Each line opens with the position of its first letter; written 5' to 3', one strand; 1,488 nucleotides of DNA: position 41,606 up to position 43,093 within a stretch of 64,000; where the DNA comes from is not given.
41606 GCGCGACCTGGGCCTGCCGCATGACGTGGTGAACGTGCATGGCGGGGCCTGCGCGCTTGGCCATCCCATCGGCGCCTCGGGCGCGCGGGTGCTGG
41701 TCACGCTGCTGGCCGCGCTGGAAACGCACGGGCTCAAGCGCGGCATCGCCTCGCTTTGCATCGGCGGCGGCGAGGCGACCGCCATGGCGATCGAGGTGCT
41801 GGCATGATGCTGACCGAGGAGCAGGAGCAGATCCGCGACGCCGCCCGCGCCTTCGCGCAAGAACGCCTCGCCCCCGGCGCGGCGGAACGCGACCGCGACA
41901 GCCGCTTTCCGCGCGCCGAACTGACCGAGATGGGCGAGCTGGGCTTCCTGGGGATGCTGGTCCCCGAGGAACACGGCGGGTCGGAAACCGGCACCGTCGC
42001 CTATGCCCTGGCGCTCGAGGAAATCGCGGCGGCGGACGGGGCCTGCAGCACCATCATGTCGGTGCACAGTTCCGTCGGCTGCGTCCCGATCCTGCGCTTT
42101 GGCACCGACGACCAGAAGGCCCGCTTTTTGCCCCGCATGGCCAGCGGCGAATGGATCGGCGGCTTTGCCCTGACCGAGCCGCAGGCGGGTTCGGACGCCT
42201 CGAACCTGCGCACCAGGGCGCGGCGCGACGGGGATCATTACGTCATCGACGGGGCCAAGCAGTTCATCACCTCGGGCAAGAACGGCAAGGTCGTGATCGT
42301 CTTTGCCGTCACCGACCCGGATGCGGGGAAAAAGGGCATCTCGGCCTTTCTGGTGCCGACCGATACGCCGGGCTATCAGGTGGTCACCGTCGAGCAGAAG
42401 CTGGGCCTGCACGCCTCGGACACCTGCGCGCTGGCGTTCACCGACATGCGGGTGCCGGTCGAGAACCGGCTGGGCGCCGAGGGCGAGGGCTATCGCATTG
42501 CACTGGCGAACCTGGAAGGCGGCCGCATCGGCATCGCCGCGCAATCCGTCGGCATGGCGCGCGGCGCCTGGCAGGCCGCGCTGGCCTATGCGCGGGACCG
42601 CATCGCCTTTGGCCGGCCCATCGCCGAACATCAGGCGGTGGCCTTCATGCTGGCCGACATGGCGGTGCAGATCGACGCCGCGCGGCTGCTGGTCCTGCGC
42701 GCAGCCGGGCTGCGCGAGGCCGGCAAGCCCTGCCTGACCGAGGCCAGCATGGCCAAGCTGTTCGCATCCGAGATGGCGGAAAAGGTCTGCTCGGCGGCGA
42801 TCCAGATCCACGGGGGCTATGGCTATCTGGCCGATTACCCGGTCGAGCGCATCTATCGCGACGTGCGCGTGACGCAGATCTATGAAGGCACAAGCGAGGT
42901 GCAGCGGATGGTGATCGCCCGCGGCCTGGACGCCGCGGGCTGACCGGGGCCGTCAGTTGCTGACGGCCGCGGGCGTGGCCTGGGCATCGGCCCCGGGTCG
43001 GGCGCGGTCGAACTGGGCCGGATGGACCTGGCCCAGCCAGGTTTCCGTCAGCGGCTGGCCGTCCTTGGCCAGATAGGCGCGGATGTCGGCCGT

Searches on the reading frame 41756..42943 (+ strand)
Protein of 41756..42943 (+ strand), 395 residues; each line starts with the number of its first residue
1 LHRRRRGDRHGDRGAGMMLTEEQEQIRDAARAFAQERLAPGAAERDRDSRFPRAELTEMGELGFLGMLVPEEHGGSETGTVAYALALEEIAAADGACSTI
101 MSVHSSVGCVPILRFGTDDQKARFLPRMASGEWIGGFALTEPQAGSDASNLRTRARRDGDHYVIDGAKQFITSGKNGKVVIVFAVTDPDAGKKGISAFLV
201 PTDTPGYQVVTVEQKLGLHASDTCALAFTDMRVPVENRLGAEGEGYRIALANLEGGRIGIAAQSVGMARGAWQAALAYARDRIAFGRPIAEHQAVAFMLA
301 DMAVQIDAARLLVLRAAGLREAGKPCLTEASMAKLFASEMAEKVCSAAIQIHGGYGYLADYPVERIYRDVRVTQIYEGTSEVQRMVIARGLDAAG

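Call 21: search_protein_families(library=pfam, proteins=[window:41756-42943:+], max_evalue=0.00001)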
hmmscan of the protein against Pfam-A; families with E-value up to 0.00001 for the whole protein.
window:41756-42943:+ (395 aa): 4 families
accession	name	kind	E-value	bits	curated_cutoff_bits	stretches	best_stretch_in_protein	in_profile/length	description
PF00441.29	Acyl-CoA_dh_1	-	6.4e-54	182.6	22.4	1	243-391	1-149/150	Acyl-CoA dehydrogenase, C-terminal domain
PF02771.21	Acyl-CoA_dh_N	-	1.3e-41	142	22.9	1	20-132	1-113/113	Acyl-CoA dehydrogenase, N-terminal domain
PF08028.16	Acyl-CoA_dh_2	-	9.4e-32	110.5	22.7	1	258-380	1-133/134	Acyl-CoA dehydrogenase, C-terminal domain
PF02770.24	Acyl-CoA_dh_M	-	2.7e-24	85.6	33.3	1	136-231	1-97/97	Acyl-CoA dehydrogenase, middle domain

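Call 25: search_protein_families(library=ncbifam, proteins=[window:41756-42943:+], max_evalue=1e-20)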
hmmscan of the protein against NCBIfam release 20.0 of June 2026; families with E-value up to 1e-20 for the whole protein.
window:41756-42943:+ (395 aa): 21 families
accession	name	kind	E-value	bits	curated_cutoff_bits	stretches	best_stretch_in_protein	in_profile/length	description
NF042972.1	AcrlCoAredClosAcrC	equivalog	3.9e-138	460.2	640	1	18-390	4-375/378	acryloyl-CoA reductase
NF043006.1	CyhCrbnylCoADH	equivalog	4.1e-99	332.1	650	1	20-391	5-375/380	cyclohexane-1-carbonyl-CoA dehydrogenase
NF045552.1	GlutCoADH_Des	equivalog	3.1e-93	313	470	1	18-389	4-377/387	glutaryl-CoA dehydrogenase Acd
NF058590.1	AcCoDHFadEBacil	equivalog_domain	7.2e-92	308.8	600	2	19-321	21-321/586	acyl-CoA dehydrogenase FadE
NF042439.1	SulpropCoADesulf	equivalog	3.7e-83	279.4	600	1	28-389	2-368/379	3-sulfinopropanoyl-CoA desulfinase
NF045652.1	ProlPCPDhRedW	equivalog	2.3e-80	270.3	650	1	22-391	3-373/376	L-prolyl-[peptidyl-carrier protein] dehydrogenase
TIGR03207.1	cyc_hxne_CoA_dh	equivalog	1.9e-75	254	575.35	1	19-389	1-369/372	cyclohexanecarboxyl-CoA dehydrogenase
NF053553.1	prodigi_MBC_PigA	equivalog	3.4e-74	250.3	500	1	18-391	4-379/381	prodigiosin MBC biosynthesis dehydrogenase PigA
NF008997.0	PRK12341.1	equivalog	3.1e-67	227.3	537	1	18-389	4-374/382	acyl-CoA dehydrogenase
NF002885.1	PRK03354.1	equivalog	2.4e-60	204.6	540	1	18-390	4-372/378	crotonobetainyl-CoA dehydrogenase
NF052270.1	Staph_DH_FadE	equivalog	4.8e-56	190.2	600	1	18-392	20-394/400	acyl-CoA dehydrogenase FadE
NF007000.1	PRK09463.1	subfamily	1.1e-39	136.4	600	1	52-379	75-422/726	acyl-CoA dehydrogenase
NF049984.1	Rv1679_FadE16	equivalog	2.2e-35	122.6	600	1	42-382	16-356/371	Rv1679 family acyl-CoA dehydrogenase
NF009586.0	PRK13026.1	subfamily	6.5e-35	120.6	608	1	59-358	117-434/777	acyl-CoA dehydrogenase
TIGR04022.1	sulfur_SfnB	equivalog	1.3e-32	113.2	430.9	1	21-374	5-363/391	SfnB family sulfur acquisition oxidoreductase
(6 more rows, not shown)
